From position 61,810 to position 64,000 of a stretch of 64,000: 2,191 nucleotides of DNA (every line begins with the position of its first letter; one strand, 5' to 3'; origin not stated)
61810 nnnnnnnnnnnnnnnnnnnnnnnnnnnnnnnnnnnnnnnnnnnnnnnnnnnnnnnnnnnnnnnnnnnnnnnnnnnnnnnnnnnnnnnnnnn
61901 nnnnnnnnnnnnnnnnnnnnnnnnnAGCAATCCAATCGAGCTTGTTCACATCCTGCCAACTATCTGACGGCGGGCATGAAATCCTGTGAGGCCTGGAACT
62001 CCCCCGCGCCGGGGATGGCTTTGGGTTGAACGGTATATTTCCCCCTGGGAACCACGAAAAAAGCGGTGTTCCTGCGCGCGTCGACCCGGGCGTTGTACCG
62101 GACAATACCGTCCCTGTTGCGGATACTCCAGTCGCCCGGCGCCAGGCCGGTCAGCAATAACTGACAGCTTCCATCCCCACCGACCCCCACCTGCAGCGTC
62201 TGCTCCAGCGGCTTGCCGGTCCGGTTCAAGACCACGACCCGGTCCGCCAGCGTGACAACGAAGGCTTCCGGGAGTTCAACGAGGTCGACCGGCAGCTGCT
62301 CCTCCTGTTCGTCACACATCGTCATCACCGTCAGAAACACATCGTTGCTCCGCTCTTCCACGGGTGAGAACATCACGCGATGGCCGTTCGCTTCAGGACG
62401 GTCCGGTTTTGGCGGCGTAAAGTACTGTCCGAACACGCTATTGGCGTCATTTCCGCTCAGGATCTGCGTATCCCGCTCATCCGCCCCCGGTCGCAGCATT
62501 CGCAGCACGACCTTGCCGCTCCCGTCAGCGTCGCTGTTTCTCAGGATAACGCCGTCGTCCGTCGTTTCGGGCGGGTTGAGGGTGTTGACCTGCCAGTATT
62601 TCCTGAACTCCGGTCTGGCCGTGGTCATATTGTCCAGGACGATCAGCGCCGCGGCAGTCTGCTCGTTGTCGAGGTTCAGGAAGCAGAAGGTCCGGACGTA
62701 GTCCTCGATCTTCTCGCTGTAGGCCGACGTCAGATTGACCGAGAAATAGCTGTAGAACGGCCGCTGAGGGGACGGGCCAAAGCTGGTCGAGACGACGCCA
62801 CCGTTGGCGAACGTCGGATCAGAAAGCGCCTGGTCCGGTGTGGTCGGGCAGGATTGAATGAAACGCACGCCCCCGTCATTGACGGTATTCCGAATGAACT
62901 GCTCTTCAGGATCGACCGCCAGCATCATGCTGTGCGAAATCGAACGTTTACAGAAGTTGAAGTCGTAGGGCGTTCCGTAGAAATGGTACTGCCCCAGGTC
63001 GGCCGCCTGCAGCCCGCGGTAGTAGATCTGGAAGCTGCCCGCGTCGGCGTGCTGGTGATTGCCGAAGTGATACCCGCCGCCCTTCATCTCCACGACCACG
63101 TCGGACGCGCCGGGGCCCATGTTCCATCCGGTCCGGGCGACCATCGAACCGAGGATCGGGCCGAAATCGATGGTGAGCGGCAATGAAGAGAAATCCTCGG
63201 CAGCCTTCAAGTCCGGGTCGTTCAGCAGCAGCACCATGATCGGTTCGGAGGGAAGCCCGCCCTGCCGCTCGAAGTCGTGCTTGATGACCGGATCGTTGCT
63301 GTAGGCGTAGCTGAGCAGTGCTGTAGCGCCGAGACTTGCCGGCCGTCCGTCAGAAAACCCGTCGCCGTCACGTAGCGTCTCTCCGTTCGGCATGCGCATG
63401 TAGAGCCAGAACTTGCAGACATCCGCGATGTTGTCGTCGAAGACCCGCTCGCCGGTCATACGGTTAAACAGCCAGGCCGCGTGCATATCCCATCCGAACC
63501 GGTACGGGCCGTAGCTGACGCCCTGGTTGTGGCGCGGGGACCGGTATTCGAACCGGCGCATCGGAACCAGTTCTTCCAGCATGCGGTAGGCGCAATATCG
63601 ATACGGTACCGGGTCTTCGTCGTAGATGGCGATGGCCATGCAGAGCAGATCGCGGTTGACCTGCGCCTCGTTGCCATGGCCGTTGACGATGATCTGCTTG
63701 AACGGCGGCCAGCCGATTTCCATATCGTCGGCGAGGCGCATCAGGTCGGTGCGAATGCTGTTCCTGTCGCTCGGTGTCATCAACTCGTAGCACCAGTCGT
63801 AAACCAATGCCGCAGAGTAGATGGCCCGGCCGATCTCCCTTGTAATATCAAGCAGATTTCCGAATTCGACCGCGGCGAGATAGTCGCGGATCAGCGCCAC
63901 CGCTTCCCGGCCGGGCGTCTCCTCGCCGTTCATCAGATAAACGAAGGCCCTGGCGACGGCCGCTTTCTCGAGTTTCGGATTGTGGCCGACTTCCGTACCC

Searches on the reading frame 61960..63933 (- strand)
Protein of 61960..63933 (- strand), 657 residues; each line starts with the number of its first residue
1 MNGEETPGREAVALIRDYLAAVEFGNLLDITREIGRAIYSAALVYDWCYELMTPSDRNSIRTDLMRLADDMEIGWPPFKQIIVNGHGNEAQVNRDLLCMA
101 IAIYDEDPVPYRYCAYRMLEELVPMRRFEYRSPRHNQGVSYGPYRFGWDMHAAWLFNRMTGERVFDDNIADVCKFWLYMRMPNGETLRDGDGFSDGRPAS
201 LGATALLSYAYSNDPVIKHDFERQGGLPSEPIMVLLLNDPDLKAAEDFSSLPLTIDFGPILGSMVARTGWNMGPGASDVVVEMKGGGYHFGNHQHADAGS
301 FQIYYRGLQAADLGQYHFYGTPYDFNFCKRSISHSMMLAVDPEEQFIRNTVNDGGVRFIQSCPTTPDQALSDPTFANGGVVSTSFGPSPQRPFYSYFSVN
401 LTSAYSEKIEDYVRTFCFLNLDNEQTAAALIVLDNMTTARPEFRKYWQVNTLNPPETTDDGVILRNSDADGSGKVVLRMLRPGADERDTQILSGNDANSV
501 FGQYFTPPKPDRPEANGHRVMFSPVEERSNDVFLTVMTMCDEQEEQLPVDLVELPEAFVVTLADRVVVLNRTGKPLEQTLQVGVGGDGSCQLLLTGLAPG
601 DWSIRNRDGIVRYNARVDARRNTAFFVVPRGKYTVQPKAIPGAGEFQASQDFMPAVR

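Call 8: search_protein_families(library=pfam, proteins=[window:61960-63933:-], max_evalue=0.001)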
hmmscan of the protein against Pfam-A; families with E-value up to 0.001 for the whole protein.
window:61960-63933:- (657 aa): 1 family
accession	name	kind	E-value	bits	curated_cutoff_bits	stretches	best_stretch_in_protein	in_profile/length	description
PF18675.7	HepII_C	-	1.4e-09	38.2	26.1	1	560-635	10-86/88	Heparinase II C-terminal domain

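Call 69: search_protein_families(library=ncbifam, proteins=[window:61960-63933:-], max_evalue=0.01)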
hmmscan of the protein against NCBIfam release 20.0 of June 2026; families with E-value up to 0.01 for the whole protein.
window:61960-63933:- (657 aa): 1 family
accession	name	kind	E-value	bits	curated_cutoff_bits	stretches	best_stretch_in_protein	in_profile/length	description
NF045571.1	HepHepsulflyase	equivalog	3.1e-127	425.5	600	1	2-635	119-772/774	heparin/heparin-sulfate lyase HepB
